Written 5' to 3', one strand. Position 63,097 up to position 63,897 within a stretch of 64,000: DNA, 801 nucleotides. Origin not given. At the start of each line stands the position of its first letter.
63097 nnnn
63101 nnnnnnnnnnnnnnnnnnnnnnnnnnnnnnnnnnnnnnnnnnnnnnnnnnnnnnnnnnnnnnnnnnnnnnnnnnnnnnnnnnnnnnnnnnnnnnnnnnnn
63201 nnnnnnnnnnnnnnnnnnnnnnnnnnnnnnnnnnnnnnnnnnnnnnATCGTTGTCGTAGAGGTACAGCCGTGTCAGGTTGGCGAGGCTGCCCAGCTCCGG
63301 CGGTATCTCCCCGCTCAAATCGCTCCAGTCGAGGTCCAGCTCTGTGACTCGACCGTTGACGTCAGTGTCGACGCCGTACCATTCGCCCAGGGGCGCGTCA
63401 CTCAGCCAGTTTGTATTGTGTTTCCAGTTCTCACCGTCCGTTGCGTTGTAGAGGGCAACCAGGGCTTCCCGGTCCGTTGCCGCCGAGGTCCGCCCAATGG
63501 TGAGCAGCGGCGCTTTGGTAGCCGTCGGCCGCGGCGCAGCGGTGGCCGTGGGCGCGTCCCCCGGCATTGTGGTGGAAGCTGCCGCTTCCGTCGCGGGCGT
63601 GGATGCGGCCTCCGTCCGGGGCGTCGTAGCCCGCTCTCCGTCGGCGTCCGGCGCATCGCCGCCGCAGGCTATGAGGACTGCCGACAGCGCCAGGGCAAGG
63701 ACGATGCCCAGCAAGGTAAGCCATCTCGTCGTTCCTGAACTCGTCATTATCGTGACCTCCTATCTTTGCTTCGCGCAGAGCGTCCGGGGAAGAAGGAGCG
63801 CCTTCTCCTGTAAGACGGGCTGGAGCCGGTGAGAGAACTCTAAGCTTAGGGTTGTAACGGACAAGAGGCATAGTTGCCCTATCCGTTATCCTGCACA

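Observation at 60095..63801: Tandem LRR lipoprotein array with constant framework and hypervariable binding face: a VLR-like receptor repertoire?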

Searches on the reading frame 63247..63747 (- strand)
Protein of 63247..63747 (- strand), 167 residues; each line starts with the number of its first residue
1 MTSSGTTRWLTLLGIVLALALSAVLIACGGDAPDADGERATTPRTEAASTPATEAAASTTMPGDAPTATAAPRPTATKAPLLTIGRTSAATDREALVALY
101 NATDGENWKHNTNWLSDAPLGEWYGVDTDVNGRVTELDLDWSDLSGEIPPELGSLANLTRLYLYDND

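Call 13: find_homologous_proteins(query=window:63247-63747:-, max_evalue=0.00001)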
Query seq(167 aa) (167 aa): 1501 proteins with E <= 0.00001 among 2803 candidates; the best 120 are listed.
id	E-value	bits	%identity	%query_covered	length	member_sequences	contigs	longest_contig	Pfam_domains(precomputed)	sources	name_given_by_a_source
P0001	1.1e-81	290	78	99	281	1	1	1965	PF23598.2,PF00560.40,PF12799.14,PF13855.13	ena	-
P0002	8.5e-80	284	81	100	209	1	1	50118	PF00560.40,PF12799.14,PF13855.13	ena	-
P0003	2.0e-79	283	82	100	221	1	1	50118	PF00560.40,PF12799.14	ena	-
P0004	5.0e-79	282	79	100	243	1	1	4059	PF23598.2,PF00560.40,PF12799.14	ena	-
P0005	6.4e-74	265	78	98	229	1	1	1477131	PF00560.40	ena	-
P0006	4.9e-70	253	71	84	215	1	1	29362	PF00560.40,PF12799.14,PF13855.13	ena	-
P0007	2.4e-69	250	76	100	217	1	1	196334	PF00560.40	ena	-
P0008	3.0e-67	244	66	93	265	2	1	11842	PF23598.2,PF00560.40,PF12799.14,PF13855.13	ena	-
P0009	5.9e-67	243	75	48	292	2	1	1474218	PF00560.40,PF12799.14,PF13855.13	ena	-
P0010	2.4e-65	237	62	99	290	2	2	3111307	PF23598.2,PF00560.40,PF12799.14,PF13855.13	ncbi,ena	-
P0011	2.8e-65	237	60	83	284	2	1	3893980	PF23598.2,PF25019.1,PF00560.40,PF12799.14,PF13855.13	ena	-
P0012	1.0e-63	232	59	100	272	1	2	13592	PF23598.2,PF00560.40,PF12799.14,PF13855.13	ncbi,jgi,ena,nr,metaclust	ncbi:MAG: hypothetical protein OXD31_08385 [Chloroflexi bacterium]|nr:hypothetical protein [Chlorofl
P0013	1.1e-63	232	59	83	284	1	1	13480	PF23598.2,PF25019.1,PF00560.40,PF12799.14,PF13855.13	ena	-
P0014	1.1e-63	232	60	98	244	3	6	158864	PF23598.2,PF00560.40,PF12799.14,PF13855.13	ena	-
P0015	3.3e-62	227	62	100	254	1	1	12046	PF23598.2,PF00560.40,PF12799.14,PF13855.13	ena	-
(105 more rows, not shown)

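Call 15: find_encoding_contigs(protein=P0002, flank=10000, max_places=4)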
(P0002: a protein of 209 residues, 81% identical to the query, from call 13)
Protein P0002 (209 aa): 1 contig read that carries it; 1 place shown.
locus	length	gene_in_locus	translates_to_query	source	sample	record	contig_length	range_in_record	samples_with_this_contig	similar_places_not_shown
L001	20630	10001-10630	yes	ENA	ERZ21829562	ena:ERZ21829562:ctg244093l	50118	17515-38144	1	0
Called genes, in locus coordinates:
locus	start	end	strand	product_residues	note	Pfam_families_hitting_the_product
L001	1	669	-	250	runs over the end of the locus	PF04402:SIMPL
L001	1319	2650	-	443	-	PF13701:DDE_Tnp_1_4, PF01609:DDE_Tnp_1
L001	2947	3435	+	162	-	-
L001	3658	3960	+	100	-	-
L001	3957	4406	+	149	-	PF01850:PIN, PF10130:PIN_2 (faint)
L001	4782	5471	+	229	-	-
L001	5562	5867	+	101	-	-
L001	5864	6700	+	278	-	-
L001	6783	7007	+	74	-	-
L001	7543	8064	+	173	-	PF13701:DDE_Tnp_1_4, PF01609:DDE_Tnp_1 (faint)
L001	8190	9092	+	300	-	-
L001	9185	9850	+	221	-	PF00560:LRR_1 (faint), PF12799:LRR_4 (weak)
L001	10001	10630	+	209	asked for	PF00560:LRR_1 (faint), PF12799:LRR_4 (weak), PF13855:LRR_8 (faint), PF12799:LRR_4 (weak)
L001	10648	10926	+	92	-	-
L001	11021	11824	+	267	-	-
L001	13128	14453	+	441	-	PF13701:DDE_Tnp_1_4, PF01609:DDE_Tnp_1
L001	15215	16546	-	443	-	PF13701:DDE_Tnp_1_4, PF01609:DDE_Tnp_1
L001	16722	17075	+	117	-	PF00903:Glyoxalase, PF18029:Glyoxalase_6 (weak)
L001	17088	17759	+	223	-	PF04542:Sigma70_r2, PF08281:Sigma70_r4_2, PF04545:Sigma70_r4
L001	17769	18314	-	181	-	PF00248:Aldo_ket_red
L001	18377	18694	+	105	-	PF02126:PTE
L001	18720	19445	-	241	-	PF02826:2-Hacid_dh_C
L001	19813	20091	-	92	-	PF02148:zf-UBP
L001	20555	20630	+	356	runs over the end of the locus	PF05977:MFS_3, PF07690:MFS_1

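Call 18: find_related_loci(query=window:63247-63747:-, collection=genome_contigs, flank=10000)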
Query seq(167 aa) (167 aa) in genome_contigs; peptide patterns used: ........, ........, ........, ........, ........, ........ (x = any residue, [..] = any of these).
599 stretches matched a pattern (row limit reached: there are more); 168 encode a relative of the query (tblastn E <= 1e-3); the best 80 are kept; 76 distinct loci.
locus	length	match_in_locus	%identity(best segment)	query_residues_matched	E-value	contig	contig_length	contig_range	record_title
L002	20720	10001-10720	83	1-167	2e-85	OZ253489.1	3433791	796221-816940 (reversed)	MAG: Dehalococcoidia bacterium isolate ffb8934b-577b-4777-8369-15bafc51d39f genome assembly, chromosome: 1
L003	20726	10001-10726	84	1-167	3e-82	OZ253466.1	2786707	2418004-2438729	MAG: Dehalococcoidia bacterium isolate 7f7fcc17-106b-4c1d-a8d7-7cf201ad70ef genome assembly, chromosome: 1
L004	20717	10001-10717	81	1-167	1e-80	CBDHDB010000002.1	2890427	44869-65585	MAG: Dehalococcoidia bacterium isolate 822cf7f2-f088-4de1-b96c-ebc5a35fe4d4 genome assembly, contig: contig_2, whole gen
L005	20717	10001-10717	80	1-167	6e-80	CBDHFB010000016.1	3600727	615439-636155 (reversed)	MAG: Dehalococcoidia bacterium isolate 5892fe59-49e4-48a8-8c95-40c51a55cd3e genome assembly, contig: contig_12, whole ge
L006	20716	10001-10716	71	1-167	5e-64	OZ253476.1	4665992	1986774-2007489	MAG: Dehalococcoidia bacterium isolate f6f1a14d-75c1-44c4-996a-bd844335e16e genome assembly, chromosome: 1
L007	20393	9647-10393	69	1-167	8e-64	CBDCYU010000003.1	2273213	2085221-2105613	MAG: Dehalococcoidia bacterium isolate 262ce888-de54-4936-a59d-857f670bbefa genome assembly, contig: contig_3, whole gen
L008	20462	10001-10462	70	1-166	3e-62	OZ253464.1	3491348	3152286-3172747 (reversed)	MAG: Dehalococcoidia bacterium isolate 46fc19e4-21ec-456c-a3f8-cdded5cd59b1 genome assembly, chromosome: 1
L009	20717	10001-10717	61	1-167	3e-49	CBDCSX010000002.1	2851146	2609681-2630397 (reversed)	MAG: Dehalococcoidia bacterium isolate d16e51a1-bce5-44a0-b433-43a10ca61d1e genome assembly, contig: contig_2, whole gen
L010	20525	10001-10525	57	7-167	2e-45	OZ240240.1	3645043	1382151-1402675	MAG: Dehalococcoidia bacterium isolate 9fa25b9b-25de-44f7-936b-2c4815794ad0 genome assembly, chromosome: 1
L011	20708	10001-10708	62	1-166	3e-45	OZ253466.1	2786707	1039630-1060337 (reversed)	MAG: Dehalococcoidia bacterium isolate 7f7fcc17-106b-4c1d-a8d7-7cf201ad70ef genome assembly, chromosome: 1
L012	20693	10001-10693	70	57-167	5e-43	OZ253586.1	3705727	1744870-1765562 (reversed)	MAG: Dehalococcoidia bacterium isolate d3159264-bc79-429f-a3e1-480caf473a69 genome assembly, chromosome: 1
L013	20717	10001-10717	60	1-167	4e-43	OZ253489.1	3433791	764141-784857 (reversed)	MAG: Dehalococcoidia bacterium isolate ffb8934b-577b-4777-8369-15bafc51d39f genome assembly, chromosome: 1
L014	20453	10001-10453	57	1-167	4e-41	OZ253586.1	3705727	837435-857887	MAG: Dehalococcoidia bacterium isolate d3159264-bc79-429f-a3e1-480caf473a69 genome assembly, chromosome: 1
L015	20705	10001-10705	52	1-166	8e-41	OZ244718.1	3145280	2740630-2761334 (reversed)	MAG: Dehalococcoidia bacterium isolate 64a180b2-7017-4824-b5be-e5f766f304e8 genome assembly, chromosome: 1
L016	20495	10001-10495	61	1-167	3e-39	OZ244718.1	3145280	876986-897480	MAG: Dehalococcoidia bacterium isolate 64a180b2-7017-4824-b5be-e5f766f304e8 genome assembly, chromosome: 1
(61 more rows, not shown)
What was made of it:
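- On Sponge-symbiont eukaryote-like repeat proteins: Relatives occur in MAG lineages typical of sponges (call 18).
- Closest known: Eukaryote-like repeat proteins. Same: The family also appears in Caldilineaceae, Longimicrobiales, Gemmatimonadota and Bryobacterales MAGs (call 18).
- The same architecture recurs in many independently assembled, closed long-read chromosomes (call 18).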

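Call 58: search_protein_families(library=pfam, proteins=[L001:5864-6700:+, L001:8190-9092:+, L001:3957-4406:+, L001:3658-3960:+], max_evalue=0.001)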
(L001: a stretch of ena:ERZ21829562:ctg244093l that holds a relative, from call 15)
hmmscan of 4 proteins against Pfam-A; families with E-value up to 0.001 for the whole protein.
L001:5864-6700:+ (278 aa): 2 families
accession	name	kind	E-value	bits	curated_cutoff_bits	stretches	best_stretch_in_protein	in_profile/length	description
PF13540.12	RCC1_2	-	9.8e-43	143.4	22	5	179-207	2-30/30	Regulator of chromosome condensation (RCC1) repeat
PF25390.1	WD40_RLD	-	2e-24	87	150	3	101-240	35-222/363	RCC1-like domain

L001:8190-9092:+ (300 aa): 2 families
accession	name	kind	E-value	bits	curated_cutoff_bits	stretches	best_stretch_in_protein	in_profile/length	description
PF13540.12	RCC1_2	-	4e-24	84.2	22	2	121-148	2-29/30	Regulator of chromosome condensation (RCC1) repeat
PF25390.1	WD40_RLD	-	1.6e-16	61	150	2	43-219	150-328/363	RCC1-like domain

L001:3957-4406:+ (149 aa): 2 families
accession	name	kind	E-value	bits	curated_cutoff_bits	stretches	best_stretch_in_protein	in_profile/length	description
PF01850.27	PIN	-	1.2e-09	39.3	23.6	1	5-131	1-119/120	PIN domain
PF10130.15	PIN_2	-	2.1e-05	25.2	22.4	1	6-127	1-116/133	PIN domain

L001:3658-3960:+ (100 aa): 0 families

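Call 82: find_encoding_contigs(protein=P0004, flank=5000, max_places=5)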
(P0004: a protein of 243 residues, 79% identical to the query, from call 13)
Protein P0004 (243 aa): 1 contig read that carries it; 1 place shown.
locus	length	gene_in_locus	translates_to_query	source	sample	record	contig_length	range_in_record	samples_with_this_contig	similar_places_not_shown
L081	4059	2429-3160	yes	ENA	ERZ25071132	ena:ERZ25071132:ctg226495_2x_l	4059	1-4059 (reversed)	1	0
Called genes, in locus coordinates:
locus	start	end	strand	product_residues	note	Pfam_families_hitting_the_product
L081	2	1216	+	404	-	?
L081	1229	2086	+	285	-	-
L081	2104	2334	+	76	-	PF00560:LRR_1 (faint), PF13855:LRR_8, PF12799:LRR_4 (weak)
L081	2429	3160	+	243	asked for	PF00560:LRR_1 (faint), PF12799:LRR_4 (faint), PF23598:LRR_14 (weak)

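Call 83: find_encoding_contigs(protein=P0001, flank=5000, max_places=5)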
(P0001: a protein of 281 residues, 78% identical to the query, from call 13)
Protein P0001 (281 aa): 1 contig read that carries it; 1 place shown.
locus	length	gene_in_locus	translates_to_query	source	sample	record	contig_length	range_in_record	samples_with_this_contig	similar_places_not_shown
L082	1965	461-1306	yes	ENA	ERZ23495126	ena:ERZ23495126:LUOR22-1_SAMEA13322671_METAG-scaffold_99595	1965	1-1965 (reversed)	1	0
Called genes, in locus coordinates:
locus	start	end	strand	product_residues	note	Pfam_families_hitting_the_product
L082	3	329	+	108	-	?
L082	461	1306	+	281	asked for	PF23598:LRR_14, PF00560:LRR_1 (faint), PF12799:LRR_4 (faint), PF13855:LRR_8 (faint)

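Call 84: find_encoding_contigs(protein=P0005, flank=10000, max_places=5)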
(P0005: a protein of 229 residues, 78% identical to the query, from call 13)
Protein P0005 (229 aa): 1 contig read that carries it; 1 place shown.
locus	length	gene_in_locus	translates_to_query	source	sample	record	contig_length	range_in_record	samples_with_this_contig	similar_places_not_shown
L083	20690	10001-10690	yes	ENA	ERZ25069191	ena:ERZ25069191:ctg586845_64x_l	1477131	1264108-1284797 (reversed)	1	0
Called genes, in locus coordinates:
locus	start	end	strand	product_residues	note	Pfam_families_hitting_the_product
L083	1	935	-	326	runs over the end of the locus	PF19590:TrbL_3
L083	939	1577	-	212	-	-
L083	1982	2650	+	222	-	-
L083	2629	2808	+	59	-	-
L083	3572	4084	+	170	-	-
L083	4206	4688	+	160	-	-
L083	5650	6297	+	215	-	PF13443:HTH_26 (faint), PF12844:HTH_19 (faint), PF13560:HTH_31 (weak), PF01381:HTH_3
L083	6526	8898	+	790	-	PF04851:ResIII (faint)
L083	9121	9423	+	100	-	-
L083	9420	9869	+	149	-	PF01850:PIN, PF10130:PIN_2 (weak)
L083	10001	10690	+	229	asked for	PF00560:LRR_1 (faint)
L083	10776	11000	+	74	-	PF00560:LRR_1 (faint)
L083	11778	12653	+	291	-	PF00805:Pentapeptide (faint), PF13576:Pentapeptide_3 (weak), PF13599:Pentapeptide_4, PF07885:Ion_trans_2 (weak)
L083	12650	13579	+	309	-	-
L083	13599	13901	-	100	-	-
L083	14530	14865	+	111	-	-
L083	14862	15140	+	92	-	-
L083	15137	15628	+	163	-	-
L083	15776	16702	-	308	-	PF00296:Bac_luciferase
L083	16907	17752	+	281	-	PF13369:Transglut_core2, PF13371:TPR_9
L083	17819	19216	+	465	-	PF25293:Beta-prop_EMC1_N (faint), PF06739:SBBP (weak)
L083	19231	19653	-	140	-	PF00903:Glyoxalase, PF13669:Glyoxalase_4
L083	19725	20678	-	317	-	PF02126:PTE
